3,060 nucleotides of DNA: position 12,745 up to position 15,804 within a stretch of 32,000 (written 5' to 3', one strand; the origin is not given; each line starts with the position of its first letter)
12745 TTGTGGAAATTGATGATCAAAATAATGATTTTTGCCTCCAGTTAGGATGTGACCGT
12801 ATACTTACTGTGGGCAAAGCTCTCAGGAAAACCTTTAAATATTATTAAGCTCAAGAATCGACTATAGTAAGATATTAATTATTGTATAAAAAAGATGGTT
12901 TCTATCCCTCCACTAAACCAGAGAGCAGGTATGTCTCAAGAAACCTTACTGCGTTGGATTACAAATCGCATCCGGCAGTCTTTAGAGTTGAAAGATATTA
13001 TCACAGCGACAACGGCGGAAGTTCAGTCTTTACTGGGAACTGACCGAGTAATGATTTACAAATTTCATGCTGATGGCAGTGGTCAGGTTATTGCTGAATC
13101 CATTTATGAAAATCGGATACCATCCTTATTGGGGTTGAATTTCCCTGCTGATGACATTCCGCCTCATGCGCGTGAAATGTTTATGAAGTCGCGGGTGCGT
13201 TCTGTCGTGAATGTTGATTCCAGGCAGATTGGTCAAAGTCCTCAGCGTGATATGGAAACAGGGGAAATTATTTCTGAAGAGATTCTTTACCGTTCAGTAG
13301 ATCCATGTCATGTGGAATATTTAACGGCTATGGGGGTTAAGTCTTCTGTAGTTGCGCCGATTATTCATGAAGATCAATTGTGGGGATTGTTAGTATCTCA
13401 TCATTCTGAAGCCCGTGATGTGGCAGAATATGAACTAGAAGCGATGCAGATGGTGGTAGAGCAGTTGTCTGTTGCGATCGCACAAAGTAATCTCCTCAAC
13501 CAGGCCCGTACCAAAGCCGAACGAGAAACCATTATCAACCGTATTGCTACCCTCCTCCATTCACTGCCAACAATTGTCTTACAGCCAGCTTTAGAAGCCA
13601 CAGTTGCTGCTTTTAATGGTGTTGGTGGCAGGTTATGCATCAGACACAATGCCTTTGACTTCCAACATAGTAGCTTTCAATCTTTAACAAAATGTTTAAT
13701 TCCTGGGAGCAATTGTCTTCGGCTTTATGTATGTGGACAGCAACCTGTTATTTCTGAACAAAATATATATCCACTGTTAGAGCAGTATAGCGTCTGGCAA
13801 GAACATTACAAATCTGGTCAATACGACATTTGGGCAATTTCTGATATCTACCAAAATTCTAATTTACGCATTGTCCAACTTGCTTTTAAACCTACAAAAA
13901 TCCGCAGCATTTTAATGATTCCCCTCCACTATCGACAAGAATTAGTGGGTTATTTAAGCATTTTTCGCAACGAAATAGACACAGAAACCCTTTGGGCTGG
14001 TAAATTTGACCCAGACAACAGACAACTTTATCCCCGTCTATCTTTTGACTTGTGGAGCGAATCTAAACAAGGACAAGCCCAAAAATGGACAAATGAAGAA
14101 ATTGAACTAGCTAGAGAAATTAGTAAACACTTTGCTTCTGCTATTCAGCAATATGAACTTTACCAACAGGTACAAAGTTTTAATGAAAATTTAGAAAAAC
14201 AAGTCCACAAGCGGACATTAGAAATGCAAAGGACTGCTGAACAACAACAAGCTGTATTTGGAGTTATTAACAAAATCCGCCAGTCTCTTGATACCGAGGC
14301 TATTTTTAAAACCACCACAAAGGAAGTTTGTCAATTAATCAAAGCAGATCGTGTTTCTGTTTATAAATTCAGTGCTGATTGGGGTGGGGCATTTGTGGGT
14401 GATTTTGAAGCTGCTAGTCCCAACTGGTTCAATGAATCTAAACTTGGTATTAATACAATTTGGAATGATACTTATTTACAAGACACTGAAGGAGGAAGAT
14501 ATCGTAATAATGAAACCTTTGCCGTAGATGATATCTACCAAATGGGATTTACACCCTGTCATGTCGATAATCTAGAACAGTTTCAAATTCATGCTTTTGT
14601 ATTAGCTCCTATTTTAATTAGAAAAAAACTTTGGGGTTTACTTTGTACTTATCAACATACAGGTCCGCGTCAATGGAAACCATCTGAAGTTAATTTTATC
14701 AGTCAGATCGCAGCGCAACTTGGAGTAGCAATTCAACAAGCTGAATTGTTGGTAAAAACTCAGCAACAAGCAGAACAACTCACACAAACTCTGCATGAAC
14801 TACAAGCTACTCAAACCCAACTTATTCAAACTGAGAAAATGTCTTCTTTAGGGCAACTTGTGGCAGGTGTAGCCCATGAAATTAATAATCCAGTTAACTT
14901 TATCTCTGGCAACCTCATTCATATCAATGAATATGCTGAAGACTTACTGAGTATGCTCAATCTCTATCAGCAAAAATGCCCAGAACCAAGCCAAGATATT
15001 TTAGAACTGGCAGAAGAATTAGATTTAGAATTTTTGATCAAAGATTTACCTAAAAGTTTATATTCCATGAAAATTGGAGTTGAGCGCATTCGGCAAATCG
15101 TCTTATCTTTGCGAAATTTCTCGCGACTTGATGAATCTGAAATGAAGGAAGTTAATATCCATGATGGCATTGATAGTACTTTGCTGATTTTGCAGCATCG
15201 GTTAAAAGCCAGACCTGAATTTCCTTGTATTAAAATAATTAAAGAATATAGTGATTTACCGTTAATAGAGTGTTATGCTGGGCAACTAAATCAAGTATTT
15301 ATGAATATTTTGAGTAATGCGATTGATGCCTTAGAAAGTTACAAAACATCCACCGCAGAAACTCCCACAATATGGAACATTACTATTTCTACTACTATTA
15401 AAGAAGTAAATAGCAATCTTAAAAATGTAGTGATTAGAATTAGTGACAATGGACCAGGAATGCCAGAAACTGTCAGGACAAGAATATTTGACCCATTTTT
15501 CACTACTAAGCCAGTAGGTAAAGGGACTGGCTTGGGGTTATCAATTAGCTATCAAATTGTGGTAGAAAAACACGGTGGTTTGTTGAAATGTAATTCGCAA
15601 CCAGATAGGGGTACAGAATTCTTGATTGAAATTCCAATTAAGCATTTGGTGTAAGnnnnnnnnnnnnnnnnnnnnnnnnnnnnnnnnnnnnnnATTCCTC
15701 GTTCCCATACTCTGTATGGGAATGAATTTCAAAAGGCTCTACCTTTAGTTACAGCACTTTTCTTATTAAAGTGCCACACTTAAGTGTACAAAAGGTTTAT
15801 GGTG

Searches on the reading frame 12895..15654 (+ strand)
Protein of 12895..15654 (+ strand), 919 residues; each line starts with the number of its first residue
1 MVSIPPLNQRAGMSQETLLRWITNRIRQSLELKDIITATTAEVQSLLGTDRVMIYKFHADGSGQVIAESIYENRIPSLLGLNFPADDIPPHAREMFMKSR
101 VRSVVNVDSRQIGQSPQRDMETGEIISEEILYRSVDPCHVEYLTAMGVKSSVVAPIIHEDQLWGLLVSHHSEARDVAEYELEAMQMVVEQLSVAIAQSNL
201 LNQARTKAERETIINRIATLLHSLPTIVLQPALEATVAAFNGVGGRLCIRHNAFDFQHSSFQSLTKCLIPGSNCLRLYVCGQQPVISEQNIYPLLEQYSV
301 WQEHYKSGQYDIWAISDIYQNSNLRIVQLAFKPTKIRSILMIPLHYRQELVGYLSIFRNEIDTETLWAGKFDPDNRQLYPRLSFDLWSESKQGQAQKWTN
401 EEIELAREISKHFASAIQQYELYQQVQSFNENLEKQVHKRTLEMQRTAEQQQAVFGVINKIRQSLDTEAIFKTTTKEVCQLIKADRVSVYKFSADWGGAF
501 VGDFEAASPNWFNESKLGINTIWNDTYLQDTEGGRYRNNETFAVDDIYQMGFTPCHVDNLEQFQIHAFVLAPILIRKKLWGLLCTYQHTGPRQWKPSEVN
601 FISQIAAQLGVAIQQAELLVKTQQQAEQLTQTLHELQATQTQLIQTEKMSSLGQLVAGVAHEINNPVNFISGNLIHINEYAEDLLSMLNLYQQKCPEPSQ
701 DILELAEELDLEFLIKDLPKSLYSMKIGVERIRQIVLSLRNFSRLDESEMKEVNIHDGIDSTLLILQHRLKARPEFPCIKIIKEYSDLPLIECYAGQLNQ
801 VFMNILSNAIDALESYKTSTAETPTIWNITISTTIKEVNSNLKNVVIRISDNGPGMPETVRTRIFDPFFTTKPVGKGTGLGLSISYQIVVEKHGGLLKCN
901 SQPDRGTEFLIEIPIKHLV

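Call 71: search_protein_families(library=pfam, proteins=[window:12895-15654:+], max_evalue=0.00001)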
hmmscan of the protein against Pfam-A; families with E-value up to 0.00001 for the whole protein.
window:12895-15654:+ (919 aa): 6 families
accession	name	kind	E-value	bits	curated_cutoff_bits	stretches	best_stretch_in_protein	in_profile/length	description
PF01590.32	GAF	-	2e-48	164.8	22.4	2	466-613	1-133/133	GAF domain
PF02518.31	HATPase_c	-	9.7e-24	84.4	26.4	1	797-916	5-110/111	Histidine kinase-, DNA gyrase B-, and HSP90-like ATPase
PF13185.12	GAF_2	-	1.4e-16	61.4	28.6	0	466-614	3-136/136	GAF domain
PF00360.26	PHY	-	7.1e-12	45.5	27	1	341-419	98-180/183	Phytochrome region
PF13492.12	GAF_3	-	8.3e-11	42.8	27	0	31-196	1-128/129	GAF domain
PF00512.31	HisKA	-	5.8e-06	26.7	26.9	0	652-675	2-25/66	His Kinase A (phospho-acceptor) domain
